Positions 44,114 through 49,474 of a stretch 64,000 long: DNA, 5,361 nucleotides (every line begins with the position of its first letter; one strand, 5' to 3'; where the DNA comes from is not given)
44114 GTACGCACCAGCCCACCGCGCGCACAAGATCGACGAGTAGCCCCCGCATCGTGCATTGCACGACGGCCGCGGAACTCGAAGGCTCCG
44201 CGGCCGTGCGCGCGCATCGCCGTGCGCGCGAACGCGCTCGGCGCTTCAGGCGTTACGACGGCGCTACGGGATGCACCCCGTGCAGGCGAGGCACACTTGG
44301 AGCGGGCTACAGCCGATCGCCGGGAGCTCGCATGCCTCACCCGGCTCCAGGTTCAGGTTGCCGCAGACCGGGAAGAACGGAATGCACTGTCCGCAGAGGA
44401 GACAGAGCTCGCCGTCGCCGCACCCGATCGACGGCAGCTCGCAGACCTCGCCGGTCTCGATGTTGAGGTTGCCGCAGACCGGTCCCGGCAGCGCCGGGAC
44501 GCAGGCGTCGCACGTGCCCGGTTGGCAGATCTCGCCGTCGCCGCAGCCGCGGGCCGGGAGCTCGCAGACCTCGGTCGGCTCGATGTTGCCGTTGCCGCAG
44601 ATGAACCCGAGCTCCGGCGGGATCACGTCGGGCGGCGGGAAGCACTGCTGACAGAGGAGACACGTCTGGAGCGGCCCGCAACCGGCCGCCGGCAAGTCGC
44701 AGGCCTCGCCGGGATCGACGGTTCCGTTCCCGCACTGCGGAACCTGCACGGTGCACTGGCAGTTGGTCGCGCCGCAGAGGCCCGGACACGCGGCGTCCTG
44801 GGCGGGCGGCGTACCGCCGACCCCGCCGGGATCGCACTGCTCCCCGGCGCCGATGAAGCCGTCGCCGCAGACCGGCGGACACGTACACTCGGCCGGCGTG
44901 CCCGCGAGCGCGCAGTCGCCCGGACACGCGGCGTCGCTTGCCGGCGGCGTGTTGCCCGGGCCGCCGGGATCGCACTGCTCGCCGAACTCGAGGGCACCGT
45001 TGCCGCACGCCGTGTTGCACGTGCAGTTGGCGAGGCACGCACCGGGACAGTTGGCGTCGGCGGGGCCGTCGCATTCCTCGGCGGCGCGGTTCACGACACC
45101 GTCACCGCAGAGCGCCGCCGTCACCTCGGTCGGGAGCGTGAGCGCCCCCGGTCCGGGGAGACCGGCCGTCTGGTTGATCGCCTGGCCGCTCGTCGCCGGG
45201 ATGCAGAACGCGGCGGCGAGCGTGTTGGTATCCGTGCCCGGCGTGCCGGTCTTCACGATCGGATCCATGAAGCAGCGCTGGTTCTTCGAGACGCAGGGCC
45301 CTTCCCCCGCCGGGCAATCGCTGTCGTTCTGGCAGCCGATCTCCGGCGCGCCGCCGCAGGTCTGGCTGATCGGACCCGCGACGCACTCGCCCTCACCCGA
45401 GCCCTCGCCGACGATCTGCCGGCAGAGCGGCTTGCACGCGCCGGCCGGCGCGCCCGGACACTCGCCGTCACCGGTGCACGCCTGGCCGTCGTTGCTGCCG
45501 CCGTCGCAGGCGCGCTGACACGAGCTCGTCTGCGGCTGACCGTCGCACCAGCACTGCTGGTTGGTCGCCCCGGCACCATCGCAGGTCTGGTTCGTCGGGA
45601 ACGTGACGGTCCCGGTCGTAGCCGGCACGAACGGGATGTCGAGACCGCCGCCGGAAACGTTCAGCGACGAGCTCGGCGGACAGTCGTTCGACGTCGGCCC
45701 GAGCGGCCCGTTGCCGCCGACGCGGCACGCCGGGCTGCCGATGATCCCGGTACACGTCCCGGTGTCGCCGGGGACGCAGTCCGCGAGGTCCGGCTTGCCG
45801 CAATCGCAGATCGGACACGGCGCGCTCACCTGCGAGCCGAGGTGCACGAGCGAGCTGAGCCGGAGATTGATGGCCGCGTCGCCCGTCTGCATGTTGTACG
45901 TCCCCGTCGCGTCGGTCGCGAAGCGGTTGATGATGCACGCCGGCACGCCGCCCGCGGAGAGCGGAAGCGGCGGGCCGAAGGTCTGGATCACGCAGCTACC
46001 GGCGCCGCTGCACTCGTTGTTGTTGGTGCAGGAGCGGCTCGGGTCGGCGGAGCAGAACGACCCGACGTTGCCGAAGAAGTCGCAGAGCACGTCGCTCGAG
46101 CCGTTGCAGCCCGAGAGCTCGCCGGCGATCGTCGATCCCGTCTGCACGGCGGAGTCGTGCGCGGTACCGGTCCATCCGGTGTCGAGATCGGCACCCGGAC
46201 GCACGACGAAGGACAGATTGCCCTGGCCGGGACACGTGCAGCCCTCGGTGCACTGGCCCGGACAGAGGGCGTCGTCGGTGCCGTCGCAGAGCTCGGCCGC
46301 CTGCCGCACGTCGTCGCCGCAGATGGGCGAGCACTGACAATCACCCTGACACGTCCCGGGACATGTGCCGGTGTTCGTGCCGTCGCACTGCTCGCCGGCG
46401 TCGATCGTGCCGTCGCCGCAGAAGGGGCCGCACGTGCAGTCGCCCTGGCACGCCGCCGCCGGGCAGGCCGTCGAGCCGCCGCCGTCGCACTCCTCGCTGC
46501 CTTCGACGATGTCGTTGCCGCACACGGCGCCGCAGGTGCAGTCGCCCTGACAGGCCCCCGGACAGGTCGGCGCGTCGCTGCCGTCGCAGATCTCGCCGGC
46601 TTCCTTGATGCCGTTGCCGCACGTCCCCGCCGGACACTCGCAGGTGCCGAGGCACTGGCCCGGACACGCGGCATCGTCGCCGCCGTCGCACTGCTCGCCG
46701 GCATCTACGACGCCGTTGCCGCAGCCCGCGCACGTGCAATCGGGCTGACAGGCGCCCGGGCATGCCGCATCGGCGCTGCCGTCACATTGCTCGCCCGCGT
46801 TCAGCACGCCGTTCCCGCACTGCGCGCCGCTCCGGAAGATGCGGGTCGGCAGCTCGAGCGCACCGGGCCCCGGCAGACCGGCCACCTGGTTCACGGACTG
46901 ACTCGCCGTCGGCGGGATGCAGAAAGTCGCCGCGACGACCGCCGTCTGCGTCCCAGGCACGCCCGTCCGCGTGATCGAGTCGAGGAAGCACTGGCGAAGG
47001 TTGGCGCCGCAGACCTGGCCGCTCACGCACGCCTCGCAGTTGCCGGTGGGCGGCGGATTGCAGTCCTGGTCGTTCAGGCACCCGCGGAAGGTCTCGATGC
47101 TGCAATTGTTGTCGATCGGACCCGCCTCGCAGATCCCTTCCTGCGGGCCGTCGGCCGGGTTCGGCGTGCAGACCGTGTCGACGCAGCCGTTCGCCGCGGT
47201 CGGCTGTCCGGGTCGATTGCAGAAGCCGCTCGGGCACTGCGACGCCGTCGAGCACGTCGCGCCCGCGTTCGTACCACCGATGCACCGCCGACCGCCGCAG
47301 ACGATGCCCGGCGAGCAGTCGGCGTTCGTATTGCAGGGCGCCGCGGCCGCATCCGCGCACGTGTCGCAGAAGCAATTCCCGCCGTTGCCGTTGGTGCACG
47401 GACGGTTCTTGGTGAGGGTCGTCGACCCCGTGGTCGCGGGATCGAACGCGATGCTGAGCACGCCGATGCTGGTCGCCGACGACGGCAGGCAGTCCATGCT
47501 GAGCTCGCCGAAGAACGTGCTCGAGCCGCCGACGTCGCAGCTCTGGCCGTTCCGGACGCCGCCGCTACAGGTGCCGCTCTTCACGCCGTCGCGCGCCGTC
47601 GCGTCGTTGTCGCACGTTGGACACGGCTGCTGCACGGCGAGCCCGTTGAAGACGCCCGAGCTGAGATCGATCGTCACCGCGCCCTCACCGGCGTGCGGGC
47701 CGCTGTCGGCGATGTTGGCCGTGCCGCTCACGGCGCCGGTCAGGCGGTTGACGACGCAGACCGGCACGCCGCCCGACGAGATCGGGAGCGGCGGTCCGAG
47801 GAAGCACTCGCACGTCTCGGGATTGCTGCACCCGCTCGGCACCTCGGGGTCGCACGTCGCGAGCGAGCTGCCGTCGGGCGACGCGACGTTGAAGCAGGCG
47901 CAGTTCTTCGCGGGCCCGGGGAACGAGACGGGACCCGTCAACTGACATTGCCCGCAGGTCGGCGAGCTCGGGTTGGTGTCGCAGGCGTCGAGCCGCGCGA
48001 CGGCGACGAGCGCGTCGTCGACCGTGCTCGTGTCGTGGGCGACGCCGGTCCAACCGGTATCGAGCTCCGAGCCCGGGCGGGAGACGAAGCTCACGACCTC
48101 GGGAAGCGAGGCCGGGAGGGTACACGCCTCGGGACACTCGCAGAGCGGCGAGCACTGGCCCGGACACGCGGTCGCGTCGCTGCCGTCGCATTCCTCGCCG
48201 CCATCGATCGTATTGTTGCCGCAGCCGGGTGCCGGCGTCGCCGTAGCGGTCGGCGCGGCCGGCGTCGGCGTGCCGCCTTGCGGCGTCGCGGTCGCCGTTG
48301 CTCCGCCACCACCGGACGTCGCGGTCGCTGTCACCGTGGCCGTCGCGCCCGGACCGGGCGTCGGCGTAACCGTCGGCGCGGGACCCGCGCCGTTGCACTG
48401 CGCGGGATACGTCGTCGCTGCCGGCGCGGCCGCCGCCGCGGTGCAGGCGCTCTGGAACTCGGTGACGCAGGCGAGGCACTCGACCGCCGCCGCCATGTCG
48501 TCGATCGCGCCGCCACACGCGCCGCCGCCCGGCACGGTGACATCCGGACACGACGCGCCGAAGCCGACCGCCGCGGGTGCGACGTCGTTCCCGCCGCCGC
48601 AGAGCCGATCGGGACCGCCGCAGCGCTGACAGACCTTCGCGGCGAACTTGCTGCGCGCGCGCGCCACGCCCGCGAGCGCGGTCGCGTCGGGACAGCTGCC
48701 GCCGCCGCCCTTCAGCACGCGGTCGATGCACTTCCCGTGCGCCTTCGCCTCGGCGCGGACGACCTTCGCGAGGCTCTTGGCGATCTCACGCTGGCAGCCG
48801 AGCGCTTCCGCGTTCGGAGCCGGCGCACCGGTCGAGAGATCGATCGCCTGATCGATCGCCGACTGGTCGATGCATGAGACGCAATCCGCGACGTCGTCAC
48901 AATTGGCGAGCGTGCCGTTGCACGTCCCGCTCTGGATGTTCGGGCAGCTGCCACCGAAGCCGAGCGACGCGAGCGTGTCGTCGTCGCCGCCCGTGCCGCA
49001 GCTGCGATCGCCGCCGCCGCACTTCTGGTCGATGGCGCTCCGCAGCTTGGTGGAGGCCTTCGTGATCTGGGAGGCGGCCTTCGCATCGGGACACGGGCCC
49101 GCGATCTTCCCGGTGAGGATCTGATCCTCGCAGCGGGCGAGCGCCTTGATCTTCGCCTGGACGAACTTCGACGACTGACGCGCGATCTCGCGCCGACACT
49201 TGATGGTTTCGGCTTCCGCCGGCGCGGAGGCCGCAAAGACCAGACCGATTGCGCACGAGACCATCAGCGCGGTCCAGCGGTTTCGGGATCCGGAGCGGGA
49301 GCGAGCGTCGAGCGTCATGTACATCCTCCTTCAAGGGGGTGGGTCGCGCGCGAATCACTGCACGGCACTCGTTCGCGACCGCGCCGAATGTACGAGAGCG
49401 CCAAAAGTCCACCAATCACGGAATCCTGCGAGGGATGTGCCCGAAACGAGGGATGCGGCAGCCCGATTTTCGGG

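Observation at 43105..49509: Giant modular cysteine-rich secreted protein, wired to a sensor-less sigma-54 activator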

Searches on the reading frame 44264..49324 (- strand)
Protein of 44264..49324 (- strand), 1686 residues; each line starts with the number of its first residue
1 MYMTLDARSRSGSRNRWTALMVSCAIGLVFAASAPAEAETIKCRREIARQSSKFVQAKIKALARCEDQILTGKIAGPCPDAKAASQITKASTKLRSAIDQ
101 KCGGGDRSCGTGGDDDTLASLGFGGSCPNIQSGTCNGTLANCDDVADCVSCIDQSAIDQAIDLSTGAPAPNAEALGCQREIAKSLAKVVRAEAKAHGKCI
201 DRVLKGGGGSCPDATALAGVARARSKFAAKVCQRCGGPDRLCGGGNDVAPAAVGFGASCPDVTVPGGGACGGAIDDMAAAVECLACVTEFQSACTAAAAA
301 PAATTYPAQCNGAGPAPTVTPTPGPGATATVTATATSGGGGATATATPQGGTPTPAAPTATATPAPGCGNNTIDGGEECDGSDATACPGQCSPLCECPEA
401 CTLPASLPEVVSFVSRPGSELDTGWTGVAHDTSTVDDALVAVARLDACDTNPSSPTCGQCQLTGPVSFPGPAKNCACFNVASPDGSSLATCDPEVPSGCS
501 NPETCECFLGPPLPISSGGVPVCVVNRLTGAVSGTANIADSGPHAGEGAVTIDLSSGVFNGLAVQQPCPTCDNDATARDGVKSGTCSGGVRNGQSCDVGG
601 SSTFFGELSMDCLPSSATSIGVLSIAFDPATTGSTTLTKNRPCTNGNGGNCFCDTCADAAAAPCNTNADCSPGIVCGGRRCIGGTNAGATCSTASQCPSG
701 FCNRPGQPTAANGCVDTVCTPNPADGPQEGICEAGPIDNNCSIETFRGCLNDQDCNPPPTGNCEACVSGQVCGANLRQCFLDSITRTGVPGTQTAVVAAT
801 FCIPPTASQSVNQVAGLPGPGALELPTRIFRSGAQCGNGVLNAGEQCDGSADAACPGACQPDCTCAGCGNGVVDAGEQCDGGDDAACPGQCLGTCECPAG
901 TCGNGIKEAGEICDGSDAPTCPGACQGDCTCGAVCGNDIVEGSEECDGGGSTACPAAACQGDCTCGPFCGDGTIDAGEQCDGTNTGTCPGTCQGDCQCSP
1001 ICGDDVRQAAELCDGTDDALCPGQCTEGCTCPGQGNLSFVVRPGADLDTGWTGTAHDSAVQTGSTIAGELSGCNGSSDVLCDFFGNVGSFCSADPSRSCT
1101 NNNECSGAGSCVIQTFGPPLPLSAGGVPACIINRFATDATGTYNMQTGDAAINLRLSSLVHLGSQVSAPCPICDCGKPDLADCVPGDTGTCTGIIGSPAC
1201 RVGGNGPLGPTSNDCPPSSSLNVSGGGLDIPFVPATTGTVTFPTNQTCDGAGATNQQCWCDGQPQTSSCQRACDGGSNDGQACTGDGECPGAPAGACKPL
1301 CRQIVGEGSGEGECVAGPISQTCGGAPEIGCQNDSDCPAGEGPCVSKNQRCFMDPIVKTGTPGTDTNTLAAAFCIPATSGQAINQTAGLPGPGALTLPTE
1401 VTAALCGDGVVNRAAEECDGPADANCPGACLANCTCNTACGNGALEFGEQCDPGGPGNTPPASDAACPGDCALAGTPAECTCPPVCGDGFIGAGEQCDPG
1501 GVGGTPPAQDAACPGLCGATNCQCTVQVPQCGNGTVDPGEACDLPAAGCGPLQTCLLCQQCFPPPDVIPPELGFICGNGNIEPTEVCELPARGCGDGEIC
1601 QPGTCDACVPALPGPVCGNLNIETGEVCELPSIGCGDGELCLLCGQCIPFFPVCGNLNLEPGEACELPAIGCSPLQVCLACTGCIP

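Call 6: search_protein_families(library=pfam, proteins=[window:44264-49324:-], max_evalue=0.01)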
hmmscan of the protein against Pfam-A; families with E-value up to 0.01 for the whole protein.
window:44264-49324:- (1686 aa): 0 families

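Call 7: search_protein_families(library=ncbifam, proteins=[window:44264-49324:-], max_evalue=0.01)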
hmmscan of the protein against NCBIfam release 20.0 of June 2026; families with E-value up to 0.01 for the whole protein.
window:44264-49324:- (1686 aa): 0 families

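Call 70: search_solved_structures(query=window:44264-49324:-, max_evalue=1)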
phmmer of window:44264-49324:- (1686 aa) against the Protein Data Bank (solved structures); distinct sequences matched with E-value up to 1: 2.
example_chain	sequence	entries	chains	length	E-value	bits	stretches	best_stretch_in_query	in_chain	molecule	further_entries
7on8_A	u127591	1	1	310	6e-10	40.5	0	498-544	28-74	SAKe6AR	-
7onh_A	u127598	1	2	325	0.6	10.7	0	499-539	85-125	SAKe6BE-L3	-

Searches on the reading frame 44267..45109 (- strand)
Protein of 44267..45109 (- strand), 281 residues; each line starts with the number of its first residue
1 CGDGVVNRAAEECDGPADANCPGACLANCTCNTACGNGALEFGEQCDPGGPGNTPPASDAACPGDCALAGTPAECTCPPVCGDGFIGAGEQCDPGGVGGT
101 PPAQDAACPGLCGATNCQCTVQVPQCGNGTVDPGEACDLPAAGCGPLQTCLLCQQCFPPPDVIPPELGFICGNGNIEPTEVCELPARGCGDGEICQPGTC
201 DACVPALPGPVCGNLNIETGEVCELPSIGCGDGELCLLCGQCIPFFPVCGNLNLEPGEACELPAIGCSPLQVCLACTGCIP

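Call 9: search_protein_families(library=pfam, proteins=[window:44267-45109:-], max_evalue=10)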
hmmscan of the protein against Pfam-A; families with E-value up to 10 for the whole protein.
seq(281 aa): 1 family
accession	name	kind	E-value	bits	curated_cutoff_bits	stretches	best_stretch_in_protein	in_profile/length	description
PF13948.11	DUF4215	-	0.0046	17.7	27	2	75-93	15-33/47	Domain of unknown function (DUF4215)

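Call 10: search_protein_families(library=ncbifam, proteins=[window:44267-45109:-], max_evalue=10)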
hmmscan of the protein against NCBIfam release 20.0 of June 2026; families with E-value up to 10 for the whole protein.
seq(281 aa): 1 family
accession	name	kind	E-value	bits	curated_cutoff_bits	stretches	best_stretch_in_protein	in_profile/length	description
TIGR02232.1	myxo_disulf_rpt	repeat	4e-07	29.7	20.8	4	124-138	2-16/38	cysteine-rich acidic repeat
